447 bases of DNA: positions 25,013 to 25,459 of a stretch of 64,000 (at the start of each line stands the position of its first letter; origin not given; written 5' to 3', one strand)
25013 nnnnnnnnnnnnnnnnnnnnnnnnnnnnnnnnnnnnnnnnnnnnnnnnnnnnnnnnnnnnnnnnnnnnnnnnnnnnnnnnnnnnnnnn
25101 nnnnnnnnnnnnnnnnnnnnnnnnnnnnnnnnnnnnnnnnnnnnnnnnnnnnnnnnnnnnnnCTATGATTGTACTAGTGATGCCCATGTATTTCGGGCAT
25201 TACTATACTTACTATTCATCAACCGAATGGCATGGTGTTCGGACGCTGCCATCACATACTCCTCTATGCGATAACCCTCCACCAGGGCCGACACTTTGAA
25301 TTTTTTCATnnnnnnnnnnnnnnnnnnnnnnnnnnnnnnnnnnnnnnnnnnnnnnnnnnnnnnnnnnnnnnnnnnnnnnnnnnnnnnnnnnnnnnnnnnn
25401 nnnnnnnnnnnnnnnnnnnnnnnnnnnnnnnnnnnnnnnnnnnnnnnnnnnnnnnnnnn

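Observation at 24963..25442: Duplicated ~135-nt bidirectional promoter module with Fur-box-like palindromes in the longest spacer of the window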

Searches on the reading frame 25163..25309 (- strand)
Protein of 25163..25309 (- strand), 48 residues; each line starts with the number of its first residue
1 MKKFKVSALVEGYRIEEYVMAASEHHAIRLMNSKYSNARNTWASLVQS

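Call 8: search_protein_families(library=pfam, proteins=[window:25163-25309:-], max_evalue=0.01)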
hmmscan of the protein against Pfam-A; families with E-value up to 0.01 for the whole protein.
window:25163-25309:- (48 aa): 0 families

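Call 11: find_encoding_contigs(protein=window:25163-25309:-, flank=4000, max_places=10)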
Protein window:25163-25309:- (48 aa): 2 contigs read that carry it; 2 places shown.
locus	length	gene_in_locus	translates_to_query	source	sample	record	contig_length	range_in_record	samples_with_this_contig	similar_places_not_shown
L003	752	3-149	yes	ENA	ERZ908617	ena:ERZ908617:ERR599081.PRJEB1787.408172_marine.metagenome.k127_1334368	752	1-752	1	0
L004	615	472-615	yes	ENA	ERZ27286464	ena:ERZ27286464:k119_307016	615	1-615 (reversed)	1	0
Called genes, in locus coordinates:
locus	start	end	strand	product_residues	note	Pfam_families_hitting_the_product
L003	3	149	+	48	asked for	?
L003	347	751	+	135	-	?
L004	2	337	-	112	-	?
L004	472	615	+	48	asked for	?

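Call 19: find_homologous_proteins(query=window:25166-25309:-, max_evalue=10)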
Query seq(48 aa) (48 aa): 60 proteins with E <= 10 among 60 candidates.
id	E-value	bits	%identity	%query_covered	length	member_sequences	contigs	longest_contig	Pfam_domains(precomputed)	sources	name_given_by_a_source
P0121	3.4e-21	90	96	96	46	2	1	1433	-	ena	-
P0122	1.3e-15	72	78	94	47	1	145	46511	-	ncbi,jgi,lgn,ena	-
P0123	1.4e-15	72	80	94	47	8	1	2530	-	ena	-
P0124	1.7e-15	72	78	94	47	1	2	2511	-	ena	-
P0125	3.7e-15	71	76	94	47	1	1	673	-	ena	-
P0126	3.9e-15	71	78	94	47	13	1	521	-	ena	-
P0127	4.0e-15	71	78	94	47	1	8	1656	-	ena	-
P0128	4.1e-15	71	78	94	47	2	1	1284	-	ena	-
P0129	2.7e-14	69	78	94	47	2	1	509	-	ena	-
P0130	6.3e-14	67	76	94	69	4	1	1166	-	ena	-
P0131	1.2e-13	67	73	94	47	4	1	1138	-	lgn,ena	-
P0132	2.3e-13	66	73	94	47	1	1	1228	-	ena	-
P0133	4.1e-13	65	71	94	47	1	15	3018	-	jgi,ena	-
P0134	1.3e-12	63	71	94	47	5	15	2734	-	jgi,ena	-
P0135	1.8e-12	63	74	90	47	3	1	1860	-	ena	-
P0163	3.6e-10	56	69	88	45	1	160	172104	-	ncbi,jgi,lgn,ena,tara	tara:strand:- start:777 stop:914 length:138 start_codon:yes stop_codon:yes gene_type:complete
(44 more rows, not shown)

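Call 20: find_encoding_contigs(protein=P0122, flank=4000, max_places=6)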
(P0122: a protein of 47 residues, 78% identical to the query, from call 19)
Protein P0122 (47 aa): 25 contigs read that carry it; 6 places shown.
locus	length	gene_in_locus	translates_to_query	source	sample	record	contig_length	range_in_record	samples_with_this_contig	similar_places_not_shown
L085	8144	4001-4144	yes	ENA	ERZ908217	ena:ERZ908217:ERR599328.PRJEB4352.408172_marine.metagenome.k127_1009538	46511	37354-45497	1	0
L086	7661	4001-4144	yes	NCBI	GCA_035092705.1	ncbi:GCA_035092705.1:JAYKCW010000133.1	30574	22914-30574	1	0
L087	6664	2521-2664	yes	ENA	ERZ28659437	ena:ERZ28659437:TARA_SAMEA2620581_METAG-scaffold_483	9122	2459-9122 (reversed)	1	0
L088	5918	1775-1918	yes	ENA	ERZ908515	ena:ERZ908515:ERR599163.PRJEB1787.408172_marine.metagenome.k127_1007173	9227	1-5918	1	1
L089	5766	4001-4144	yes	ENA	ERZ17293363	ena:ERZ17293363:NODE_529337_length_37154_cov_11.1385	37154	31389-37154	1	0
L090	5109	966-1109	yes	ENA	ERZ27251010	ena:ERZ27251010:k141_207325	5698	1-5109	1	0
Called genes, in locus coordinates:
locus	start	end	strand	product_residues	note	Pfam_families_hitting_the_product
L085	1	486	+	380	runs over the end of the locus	PF07728:AAA_5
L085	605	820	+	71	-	-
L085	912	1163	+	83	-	-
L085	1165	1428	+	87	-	-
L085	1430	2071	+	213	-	-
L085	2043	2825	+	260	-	PF01555:N6_N4_Mtase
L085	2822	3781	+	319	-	PF01555:N6_N4_Mtase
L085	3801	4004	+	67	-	-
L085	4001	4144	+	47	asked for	-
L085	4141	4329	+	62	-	-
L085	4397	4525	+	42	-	-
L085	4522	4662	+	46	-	-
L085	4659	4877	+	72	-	-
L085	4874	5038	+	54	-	-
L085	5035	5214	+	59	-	-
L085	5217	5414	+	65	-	-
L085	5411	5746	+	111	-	-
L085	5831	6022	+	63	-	-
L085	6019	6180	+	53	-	-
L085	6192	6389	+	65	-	-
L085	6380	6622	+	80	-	PF24012:DUF7326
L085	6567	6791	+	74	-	-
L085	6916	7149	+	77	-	-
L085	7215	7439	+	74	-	-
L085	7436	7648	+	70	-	-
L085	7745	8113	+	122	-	PF23790:Kyano_Gp96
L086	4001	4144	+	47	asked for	-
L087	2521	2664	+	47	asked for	-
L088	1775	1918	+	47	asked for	-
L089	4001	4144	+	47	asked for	-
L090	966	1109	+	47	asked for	-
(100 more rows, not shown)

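Call 21: find_encoding_contigs(protein=P0163, flank=4000, max_places=6)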
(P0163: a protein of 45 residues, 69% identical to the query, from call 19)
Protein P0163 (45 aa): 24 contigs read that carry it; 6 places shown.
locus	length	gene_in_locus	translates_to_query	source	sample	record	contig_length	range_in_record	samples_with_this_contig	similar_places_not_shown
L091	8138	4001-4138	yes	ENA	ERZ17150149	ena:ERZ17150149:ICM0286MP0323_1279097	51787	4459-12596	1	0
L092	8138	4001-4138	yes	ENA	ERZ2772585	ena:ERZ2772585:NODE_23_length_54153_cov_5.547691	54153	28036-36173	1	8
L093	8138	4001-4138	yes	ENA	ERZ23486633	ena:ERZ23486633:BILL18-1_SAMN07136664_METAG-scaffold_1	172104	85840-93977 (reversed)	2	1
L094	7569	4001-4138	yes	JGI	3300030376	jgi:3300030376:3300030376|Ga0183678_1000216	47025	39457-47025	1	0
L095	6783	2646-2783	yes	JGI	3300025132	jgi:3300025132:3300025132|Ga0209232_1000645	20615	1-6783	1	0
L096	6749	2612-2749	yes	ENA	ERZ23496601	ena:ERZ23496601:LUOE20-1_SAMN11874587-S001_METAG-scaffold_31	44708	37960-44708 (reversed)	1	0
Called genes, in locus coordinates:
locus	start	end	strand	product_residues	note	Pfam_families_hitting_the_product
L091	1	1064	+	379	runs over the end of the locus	PF07728:AAA_5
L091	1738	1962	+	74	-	-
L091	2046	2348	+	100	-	-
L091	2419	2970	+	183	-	-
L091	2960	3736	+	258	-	PF01555:N6_N4_Mtase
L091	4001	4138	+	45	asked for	-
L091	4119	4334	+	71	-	-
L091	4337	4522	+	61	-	-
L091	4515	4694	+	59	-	-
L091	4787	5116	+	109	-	-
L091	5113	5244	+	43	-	-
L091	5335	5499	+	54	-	-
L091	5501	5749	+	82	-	-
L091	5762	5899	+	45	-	-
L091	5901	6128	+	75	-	-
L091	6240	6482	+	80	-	-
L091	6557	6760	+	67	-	-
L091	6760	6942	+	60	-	-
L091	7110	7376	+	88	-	-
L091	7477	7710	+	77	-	PF26096:DUF8033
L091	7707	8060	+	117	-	-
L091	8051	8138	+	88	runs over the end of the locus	-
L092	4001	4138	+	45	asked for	-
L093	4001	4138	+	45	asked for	-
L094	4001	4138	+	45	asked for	-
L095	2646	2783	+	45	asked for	-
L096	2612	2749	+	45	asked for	-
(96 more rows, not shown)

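Call 23: search_dna_similar(query=window:25166-25309:-, collection=phages, mode=protein, max_evalue=0.001, max_rows=40)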
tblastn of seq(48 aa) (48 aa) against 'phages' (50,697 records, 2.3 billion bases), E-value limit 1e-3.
No match.

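Call 24: find_encoding_contigs(protein=P0121, flank=4000, max_places=6)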
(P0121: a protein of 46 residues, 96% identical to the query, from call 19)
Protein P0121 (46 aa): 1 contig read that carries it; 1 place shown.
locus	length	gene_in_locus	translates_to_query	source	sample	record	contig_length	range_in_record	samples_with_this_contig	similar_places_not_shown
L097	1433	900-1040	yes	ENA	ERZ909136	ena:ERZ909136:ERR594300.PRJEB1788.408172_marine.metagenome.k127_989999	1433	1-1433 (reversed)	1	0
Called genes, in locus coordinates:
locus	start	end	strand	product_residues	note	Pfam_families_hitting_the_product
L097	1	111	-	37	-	?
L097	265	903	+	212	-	PF00239:Resolvase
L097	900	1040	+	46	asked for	-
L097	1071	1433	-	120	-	?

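Call 36: search_protein_families(library=phrogs, proteins=[window:25166-25309:-, P0163, L085:7745-8113:+, L085:6380-6622:+, L085:1430-2071:+, L085:2822-3781:+, L091:2419-2970:+, L091:7477-7710:+, L097:265-903:+, L085:5411-5746:+], max_evalue=0.001)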
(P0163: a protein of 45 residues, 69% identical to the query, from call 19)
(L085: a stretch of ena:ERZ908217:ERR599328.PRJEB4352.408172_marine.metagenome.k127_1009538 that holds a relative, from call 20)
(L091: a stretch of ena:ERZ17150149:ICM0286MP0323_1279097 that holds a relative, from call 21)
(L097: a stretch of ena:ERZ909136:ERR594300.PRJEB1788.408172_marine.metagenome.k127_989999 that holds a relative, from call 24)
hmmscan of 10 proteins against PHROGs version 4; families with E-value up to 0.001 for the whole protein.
seq(48 aa): 0 families

P0163 (45 aa): 0 families

L085:7745-8113:+ (122 aa): 3 families
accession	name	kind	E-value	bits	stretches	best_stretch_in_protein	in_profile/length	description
phrog_554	-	unknown function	3.1e-32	112.1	1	1-106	1-107/109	-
phrog_16548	-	unknown function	2.7e-07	31.5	1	30-107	40-114/119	-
phrog_12194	-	unknown function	4.7e-06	27.3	1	2-103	158-251/259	-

L085:6380-6622:+ (80 aa): 1 family
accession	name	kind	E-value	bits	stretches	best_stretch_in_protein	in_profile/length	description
phrog_1352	-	unknown function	1.9e-13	51.8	1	9-73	4-69/72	-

L085:1430-2071:+ (213 aa): 0 families

L085:2822-3781:+ (319 aa): 12 families
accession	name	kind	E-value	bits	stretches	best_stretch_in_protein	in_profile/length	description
phrog_67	-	other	1.7e-78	266.4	1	5-304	126-346/743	DNA methyltransferase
phrog_498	-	other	5.9e-30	105.4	1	134-301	289-420/633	DNA methyltransferase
phrog_3008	-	other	3.3e-19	70.1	1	195-301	104-211/244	DNA methyltransferase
phrog_12517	-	unknown function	3.8e-15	56.9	2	6-80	163-236/316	-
phrog_6025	-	other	4.1e-11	43.8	1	5-156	14-116/192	DNA methyltransferase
phrog_18146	-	other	6.2e-10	39.5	1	242-290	51-100/452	DNA methyltransferase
phrog_6952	-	other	2.1e-09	38.5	1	227-292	100-166/181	DNA methyltransferase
phrog_8769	-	other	4.4e-09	37.1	1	260-301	12-53/71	methyltransferase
phrog_18293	-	other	4.5e-09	37.3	1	233-303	39-109/119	methyltransferase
phrog_23085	-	unknown function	7.4e-09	36.4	1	239-300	43-104/138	-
phrog_23148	-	unknown function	3.9e-06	28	1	174-303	25-148/165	-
phrog_16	-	DNA, RNA and nucleotide metabolism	2.5e-05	23.7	1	191-296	800-904/986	DNA helicase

L091:2419-2970:+ (183 aa): 1 family
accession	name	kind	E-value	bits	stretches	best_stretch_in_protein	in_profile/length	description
phrog_6927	-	unknown function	2.4e-25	90.4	1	18-159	13-164/179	-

L091:7477-7710:+ (77 aa): 2 families
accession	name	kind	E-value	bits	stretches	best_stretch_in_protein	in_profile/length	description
phrog_5643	-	unknown function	3.1e-29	101.5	1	1-75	1-74/79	-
phrog_4264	-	unknown function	4.5e-05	24.7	1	16-59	32-73/93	-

L097:265-903:+ (212 aa): 4 families
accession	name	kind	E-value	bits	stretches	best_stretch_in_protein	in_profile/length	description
phrog_125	-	DNA, RNA and nucleotide metabolism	3.6e-50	171.9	1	11-205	15-205/254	DNA invertase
phrog_95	-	integration and excision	1.8e-16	60.9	1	15-160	87-242/651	integrase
phrog_8275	-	DNA, RNA and nucleotide metabolism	5.6e-07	30.3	1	19-67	3-49/51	DNA invertase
phrog_3855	-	DNA, RNA and nucleotide metabolism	2.4e-05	25.7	1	160-207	60-107/115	HTH DNA binding protein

L085:5411-5746:+ (111 aa): 2 families
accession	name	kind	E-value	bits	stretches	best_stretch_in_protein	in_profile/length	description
phrog_38109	-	unknown function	6e-49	166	1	3-110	4-111/112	-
phrog_13427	-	unknown function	8.6e-24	84.2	1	21-86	2-67/72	-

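Call 37: find_related_loci(query=window:25166-25309:-, collection=viral_contigs, flank=3000)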
Query seq(48 aa) (48 aa) in viral_contigs; peptide patterns used: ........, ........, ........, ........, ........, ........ (x = any residue, [..] = any of these).
21 stretches matched a pattern; 12 encode a relative of the query (tblastn E <= 1e-3); 12 distinct loci.
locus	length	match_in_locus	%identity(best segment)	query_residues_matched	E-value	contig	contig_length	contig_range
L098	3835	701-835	80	1-45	3e-22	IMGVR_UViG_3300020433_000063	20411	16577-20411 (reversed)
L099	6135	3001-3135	76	1-45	6e-21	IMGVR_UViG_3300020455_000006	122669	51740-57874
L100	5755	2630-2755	69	1-42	3e-17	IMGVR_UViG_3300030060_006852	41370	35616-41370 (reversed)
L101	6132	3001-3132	64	1-44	4e-16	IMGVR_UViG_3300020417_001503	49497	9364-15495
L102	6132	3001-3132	64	1-44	4e-16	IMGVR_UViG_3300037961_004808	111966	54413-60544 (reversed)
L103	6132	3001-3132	64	1-44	1e-15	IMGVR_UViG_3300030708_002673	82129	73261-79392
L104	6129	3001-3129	65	1-43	2e-15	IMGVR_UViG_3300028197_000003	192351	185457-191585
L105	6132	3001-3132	61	1-44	2e-15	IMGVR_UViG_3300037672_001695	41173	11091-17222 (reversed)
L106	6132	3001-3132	61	1-44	2e-15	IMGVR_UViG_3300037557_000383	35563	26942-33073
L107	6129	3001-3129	60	1-43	4e-15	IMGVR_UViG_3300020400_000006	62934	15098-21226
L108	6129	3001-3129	60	1-43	3e-14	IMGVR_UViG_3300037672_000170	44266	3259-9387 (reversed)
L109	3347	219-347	60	1-43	3e-14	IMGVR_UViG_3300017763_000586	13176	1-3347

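Call 45: predict_structure(alignment_id=A4)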
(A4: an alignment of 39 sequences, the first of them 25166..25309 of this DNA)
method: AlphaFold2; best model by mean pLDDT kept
length: 48 residues; sequences in the alignment: 39
mean_pLDDT: 96.1   pTM: 0.75
mean pLDDT of the five models: 96.1, 96.1, 96.1, 95.1, 93.9
residues with pLDDT >= 90: 45; 70-90: 2; 50-70: 1; < 50: 0
segments of 3 or more residues with pLDDT < 50: none
pLDDT, mean of each block of 10 residues (from residue 1): 97 97 98 97 91
secondary structure, 60 per line:
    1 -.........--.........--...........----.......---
elements in order: E2-10 E13-21 H24-34 E39-45

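Call 49: fold_search(model_id=the predicted structure, library=pdb)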
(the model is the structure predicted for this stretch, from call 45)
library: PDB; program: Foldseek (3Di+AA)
matches with E <= 10: 439; with E <= 0.001: 0
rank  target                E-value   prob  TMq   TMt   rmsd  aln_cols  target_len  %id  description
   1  8pw2                  2.0e-01  0.38  0.38  0.32   6.5        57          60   18  Protein p6 from bacteriophage phi29, C-terminal delta31 truncated version (released 2024-01-17)
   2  4lk0_M                2.8e-01  0.95  0.65  0.63   2.6        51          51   16  Crystal Structure Analysis of the E.coli holoenzyme/T7 Gp2 complex (released 2013-11-13)
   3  9oac_Ca               2.9e-01  0.99  0.73  0.50   4.0        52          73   15  C5 reconstruction of the thermophilic bacteriophage P74-26 Portal Vertex (released 2026-01-28)
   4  4njc_B                5.8e-01  0.84  0.61  0.58   2.8        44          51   20  RNA Polymerase interacting protein YkzG from Geobacillus stearothermophilus (released 2014-08-20)
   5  9e6q_AR               6.1e-01  0.75  0.60  0.41   3.5        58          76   14  Cryo-EM structure of the Pyrobaculum calidifontis 50S ribosomal subunit in complex with Dri (released 2024-11-20)
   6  6skf_BT               1.0e+00  0.69  0.63  0.45   3.3        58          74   22  Cryo-EM Structure of T. kodakarensis 70S ribosome (released 2020-07-29)
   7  9znf_AO               1.0e+00  0.35  0.49  0.44   4.6        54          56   13  Cryo-EM structure of the Methanosarcina acetivorans 70S ribosome in complex with SriA and SriB (released 2026-01-28)
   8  7dkk_A                1.1e+00  0.33  0.46  0.30   5.2        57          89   12  De novo design protein XM2H (released 2021-12-08)
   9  4njc_C                1.4e+00  0.51  0.56  0.56   3.0        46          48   17  RNA Polymerase interacting protein YkzG from Geobacillus stearothermophilus (released 2014-08-20)
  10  7ls1_M2               1.4e+00  0.33  0.51  0.20   3.4        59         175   12  80S ribosome from mouse bound to eEF2 (Class II) (released 2021-11-03)
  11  4njc_H                1.4e+00  0.28  0.47  0.44   6.1        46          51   20  RNA Polymerase interacting protein YkzG from Geobacillus stearothermophilus (released 2014-08-20)
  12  4llg_M                1.5e+00  0.57  0.62  0.60   2.6        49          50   12  Crystal Structure Analysis of the E.coli holoenzyme/Gp2 complex (released 2013-11-13)
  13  7fao_A                1.5e+00  0.38  0.49  0.30   4.4        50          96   14  Top7 surface mutant K42A Q43A K46A K57S K58S, and I68R (released 2022-05-18)
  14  5tva_B                1.5e+00  0.30  0.50  0.15   4.0        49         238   10  A. aeolicus BioW with AMP and CoA (released 2016-12-07)
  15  5tv5_B                1.5e+00  0.30  0.50  0.15   4.0        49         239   10  BioW from Aquifex aeoulicus (released 2016-12-07)
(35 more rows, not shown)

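Call 50: fold_search(model_id=the predicted structure, library=viral)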
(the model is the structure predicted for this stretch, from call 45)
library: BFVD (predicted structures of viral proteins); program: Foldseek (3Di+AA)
matches with E <= 10: 1329; with E <= 0.001: 0
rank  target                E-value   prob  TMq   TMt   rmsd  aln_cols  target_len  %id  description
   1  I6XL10                3.5e-03  1.00  0.91  0.86   0.9        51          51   31  Uncharacterized protein [Aeromonas phage CC2]
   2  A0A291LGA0            5.8e-03  1.00  0.91  0.61   0.9        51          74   27  Uncharacterized protein [Aeromonas phage AS-sw]
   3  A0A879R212            1.3e-02  1.00  0.82  0.85   1.3        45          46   29  Uncharacterized protein [Synechococcus phage S-SRM01]
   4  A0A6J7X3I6            1.7e-02  1.00  0.85  0.85   1.4        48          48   12  Uncharacterized protein [uncultured Caudovirales phage]
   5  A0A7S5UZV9            2.2e-02  1.00  0.76  0.63   2.8        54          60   22  Uncharacterized protein [Rhizobium phage RHph_N34]
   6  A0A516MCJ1            3.4e-02  1.00  0.88  0.80   0.9        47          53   21  (no name in the UniProt tables at hand)
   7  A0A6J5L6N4            4.1e-02  1.00  0.74  0.74   2.3        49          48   16  Uncharacterized protein [uncultured Caudovirales phage]
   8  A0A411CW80            4.4e-02  1.00  0.83  0.70   1.6        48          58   23  (no name in the UniProt tables at hand)
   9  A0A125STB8            4.4e-02  1.00  0.80  0.70   1.4        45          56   22  (no name in the UniProt tables at hand)
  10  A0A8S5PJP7            4.4e-02  1.00  0.79  0.78   2.6        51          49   20  RNA polymerase inhibitor [Myoviridae sp. ctsK93]
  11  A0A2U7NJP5            4.4e-02  1.00  0.66  0.58   2.2        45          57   20  Uncharacterized protein [Pseudomonas phage PspYZU08]
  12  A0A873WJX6            4.9e-02  1.00  0.83  0.80   1.9        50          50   20  Uncharacterized protein [Streptomyces phage Shady]
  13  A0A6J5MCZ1            5.2e-02  1.00  0.81  0.74   2.0        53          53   13  Uncharacterized protein [uncultured Caudovirales phage]
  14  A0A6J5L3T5            5.6e-02  1.00  0.70  0.60   3.6        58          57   28  Uncharacterized protein [uncultured Caudovirales phage]
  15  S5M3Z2                5.6e-02  1.00  0.66  0.58   3.6        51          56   22  (no name in the UniProt tables at hand)
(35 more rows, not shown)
